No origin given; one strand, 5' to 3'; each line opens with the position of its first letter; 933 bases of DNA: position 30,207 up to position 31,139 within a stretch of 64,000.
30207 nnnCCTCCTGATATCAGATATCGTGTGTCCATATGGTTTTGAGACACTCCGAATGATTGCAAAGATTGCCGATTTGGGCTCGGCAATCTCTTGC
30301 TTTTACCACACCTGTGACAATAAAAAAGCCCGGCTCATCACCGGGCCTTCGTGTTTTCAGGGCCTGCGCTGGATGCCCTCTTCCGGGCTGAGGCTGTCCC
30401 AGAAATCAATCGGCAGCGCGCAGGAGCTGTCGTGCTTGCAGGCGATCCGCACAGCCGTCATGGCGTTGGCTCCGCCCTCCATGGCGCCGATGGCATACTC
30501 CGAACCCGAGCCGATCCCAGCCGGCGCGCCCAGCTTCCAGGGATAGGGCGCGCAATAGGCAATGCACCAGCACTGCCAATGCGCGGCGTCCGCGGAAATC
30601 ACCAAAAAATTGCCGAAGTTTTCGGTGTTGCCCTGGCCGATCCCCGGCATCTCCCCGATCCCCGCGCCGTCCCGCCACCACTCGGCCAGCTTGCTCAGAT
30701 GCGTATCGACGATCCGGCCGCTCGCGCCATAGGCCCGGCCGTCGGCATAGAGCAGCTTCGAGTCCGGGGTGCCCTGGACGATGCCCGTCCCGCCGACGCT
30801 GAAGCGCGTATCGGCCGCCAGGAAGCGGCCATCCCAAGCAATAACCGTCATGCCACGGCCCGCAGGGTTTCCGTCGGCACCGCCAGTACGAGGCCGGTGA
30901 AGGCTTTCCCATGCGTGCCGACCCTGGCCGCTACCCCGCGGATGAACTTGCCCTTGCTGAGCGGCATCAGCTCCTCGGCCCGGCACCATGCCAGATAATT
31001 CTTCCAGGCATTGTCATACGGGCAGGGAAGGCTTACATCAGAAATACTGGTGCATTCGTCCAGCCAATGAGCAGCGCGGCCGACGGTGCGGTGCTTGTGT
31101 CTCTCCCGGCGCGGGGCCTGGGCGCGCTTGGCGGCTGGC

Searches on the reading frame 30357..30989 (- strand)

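Call 68: search_protein_families(library=phrogs, proteins=[window:30357-30989:-], max_evalue=0.001)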
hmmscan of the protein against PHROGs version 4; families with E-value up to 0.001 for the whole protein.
window:30357-30989:- (210 aa): 1 family
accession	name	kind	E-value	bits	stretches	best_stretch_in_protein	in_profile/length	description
phrog_1040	-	other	1.7e-23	84.6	1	45-198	12-155/277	peptidase HslV family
